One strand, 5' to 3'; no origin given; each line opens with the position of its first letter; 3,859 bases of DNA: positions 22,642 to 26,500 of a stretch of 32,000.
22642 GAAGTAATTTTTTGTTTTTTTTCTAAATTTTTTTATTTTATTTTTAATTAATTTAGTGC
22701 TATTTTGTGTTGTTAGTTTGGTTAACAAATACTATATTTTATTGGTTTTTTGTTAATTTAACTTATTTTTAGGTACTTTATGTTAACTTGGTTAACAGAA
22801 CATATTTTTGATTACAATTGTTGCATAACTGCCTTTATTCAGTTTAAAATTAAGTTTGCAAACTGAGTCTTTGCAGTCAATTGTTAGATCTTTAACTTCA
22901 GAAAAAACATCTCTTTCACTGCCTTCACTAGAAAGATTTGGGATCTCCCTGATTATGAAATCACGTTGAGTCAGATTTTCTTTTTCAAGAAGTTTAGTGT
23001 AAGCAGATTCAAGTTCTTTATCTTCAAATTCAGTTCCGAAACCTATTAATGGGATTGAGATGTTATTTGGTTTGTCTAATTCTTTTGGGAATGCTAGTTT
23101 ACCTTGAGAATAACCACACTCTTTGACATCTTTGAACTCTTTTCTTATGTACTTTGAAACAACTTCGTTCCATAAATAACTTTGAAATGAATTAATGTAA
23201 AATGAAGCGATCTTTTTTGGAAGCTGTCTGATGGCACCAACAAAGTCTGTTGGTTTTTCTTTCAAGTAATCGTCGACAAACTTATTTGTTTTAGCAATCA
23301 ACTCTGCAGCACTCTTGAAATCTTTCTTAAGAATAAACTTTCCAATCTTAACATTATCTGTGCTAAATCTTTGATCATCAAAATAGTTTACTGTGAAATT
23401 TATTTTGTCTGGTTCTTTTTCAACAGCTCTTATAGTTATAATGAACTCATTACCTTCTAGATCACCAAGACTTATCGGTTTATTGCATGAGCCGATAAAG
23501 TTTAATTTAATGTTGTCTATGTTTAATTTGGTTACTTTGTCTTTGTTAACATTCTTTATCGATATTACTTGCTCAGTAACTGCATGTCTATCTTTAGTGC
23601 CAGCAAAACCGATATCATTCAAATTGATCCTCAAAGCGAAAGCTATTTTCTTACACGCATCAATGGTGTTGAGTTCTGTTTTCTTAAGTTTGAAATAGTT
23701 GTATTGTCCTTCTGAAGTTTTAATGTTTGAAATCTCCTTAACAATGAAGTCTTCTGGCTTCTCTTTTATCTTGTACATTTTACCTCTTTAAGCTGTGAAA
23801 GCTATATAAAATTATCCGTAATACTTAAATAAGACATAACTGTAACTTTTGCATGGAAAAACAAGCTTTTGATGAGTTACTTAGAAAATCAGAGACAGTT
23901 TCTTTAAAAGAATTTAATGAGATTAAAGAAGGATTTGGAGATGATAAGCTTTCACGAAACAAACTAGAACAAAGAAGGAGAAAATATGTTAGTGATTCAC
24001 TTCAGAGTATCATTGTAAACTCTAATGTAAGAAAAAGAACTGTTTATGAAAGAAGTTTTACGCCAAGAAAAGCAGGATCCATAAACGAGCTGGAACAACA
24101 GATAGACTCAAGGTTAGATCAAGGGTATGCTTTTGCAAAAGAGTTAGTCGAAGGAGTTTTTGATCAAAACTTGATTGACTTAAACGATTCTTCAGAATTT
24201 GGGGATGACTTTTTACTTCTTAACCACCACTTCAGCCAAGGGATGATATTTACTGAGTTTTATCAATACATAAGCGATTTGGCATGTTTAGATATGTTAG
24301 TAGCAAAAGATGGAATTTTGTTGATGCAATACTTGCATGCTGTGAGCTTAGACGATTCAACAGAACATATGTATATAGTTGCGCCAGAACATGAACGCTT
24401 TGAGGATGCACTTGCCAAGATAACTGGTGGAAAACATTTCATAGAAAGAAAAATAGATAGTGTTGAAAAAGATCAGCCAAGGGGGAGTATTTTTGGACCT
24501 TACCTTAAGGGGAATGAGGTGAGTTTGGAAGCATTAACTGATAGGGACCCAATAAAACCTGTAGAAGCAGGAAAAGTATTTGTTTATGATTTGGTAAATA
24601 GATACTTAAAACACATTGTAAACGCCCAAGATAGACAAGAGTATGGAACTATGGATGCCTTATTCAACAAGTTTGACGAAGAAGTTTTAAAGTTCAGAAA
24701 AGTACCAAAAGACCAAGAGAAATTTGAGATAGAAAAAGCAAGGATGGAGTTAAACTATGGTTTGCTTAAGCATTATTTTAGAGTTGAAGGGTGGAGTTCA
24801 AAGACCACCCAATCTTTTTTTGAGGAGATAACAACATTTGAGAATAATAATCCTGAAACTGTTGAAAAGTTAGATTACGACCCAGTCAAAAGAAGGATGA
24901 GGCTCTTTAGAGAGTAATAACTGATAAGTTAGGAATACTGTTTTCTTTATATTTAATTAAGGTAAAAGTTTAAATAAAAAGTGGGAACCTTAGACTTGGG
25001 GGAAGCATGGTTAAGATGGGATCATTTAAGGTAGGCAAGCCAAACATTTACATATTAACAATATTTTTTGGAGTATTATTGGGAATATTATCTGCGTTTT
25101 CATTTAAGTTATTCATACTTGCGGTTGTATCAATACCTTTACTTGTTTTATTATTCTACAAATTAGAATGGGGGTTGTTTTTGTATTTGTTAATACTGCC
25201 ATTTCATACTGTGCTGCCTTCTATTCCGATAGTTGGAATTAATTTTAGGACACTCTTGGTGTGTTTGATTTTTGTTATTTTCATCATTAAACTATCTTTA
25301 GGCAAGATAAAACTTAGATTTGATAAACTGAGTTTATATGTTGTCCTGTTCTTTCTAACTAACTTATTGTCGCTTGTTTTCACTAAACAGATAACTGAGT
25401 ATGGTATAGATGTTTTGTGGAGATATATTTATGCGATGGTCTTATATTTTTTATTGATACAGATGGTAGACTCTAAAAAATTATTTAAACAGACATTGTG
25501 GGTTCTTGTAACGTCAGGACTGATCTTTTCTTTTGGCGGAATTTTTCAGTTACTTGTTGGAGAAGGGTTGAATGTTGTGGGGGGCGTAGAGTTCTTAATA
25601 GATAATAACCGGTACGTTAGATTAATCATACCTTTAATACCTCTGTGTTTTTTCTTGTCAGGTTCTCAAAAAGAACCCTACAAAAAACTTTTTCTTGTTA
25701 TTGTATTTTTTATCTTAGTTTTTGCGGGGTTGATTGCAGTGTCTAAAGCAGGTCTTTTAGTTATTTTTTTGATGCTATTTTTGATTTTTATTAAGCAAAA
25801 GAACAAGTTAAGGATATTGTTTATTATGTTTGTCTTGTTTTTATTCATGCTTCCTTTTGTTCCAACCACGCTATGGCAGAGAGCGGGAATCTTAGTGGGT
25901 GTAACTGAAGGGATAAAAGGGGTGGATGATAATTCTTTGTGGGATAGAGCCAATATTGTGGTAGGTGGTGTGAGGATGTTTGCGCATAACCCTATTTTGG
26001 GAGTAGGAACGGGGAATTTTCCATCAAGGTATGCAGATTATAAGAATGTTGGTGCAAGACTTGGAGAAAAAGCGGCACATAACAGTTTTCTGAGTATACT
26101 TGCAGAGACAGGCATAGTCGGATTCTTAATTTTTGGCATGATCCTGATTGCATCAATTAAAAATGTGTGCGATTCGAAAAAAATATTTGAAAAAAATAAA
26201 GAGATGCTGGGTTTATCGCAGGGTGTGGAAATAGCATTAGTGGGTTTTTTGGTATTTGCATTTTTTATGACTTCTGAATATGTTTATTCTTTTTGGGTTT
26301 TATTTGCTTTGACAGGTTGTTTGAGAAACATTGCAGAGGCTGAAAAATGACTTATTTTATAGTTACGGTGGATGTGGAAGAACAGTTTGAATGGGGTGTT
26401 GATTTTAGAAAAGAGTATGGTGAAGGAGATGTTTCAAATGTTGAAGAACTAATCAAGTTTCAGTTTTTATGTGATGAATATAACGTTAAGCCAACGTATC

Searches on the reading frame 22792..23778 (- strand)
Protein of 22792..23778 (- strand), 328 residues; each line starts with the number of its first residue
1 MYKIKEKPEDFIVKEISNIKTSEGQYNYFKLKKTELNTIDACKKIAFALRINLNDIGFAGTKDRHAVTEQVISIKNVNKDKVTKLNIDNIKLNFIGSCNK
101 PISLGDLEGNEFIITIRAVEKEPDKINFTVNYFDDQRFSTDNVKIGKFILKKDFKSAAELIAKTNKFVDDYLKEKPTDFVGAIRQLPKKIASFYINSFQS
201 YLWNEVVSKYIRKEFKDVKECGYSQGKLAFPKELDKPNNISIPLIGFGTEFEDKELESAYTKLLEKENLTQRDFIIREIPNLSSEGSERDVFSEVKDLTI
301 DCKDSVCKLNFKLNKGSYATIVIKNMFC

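Call 54: search_protein_families(library=pfam, proteins=[window:22792-23778:-], max_evalue=0.0001)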
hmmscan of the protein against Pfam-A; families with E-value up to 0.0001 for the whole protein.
window:22792-23778:- (328 aa): 1 family
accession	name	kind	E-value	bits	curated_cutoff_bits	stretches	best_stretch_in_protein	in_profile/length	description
PF01142.23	TruD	-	9e-75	252.5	27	2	3-161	17-196/412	tRNA pseudouridine synthase D (TruD)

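Call 86: search_solved_structures(query=window:22792-23778:-, max_evalue=0.00001)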
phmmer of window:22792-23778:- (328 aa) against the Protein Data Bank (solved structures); distinct sequences matched with E-value up to 0.00001: 6.
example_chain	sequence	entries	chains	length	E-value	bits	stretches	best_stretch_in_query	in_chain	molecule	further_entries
1z2z_A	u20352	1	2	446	7e-32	114.2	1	4-135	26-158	Probable tRNA pseudouridine synthase D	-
5kkp_A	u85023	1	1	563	1.6e-23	86.8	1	21-172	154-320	Pseudouridylate synthase 7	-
7mzv_A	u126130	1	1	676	1.6e-19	73.6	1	26-166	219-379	Multisubstrate pseudouridine synthase 7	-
1sb7_A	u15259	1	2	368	1.7e-11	47.2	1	4-138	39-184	tRNA pseudouridine synthase D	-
1si7_A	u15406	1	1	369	1.7e-11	47.2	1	4-138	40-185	tRNA pseudouridine synthase D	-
1szw_A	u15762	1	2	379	1.9e-11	47.1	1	4-138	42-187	tRNA pseudouridine synthase D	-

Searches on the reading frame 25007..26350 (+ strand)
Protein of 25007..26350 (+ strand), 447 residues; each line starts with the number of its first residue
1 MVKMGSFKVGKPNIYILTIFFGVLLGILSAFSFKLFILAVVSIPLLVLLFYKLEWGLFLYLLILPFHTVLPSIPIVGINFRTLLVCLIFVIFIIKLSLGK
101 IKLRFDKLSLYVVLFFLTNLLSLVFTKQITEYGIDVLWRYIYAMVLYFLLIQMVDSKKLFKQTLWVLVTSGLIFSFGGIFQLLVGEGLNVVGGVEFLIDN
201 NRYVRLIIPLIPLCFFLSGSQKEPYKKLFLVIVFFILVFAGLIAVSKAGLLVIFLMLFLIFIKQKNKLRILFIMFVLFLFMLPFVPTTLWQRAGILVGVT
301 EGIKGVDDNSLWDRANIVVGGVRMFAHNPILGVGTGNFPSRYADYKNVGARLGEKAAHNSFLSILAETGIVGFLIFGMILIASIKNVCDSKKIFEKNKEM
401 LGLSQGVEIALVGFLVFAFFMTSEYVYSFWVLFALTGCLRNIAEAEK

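Call 52: search_protein_families(library=ncbifam, proteins=[window:25007-26350:+], max_evalue=0.00001)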
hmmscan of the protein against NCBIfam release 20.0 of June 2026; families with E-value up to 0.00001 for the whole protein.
window:25007-26350:+ (447 aa): 2 families
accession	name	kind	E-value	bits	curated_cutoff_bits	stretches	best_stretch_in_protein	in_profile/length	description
TIGR03097.1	PEP_O_lig_1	hypoth_equivalog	4.6e-27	94.9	188.1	1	43-442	10-406/408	putative O-glycosylation ligase, exosortase A system-associated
TIGR00947.1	2A73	equivalog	2.8e-08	33.2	366.4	1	67-417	30-396/425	IctB family putative bicarbonate transporter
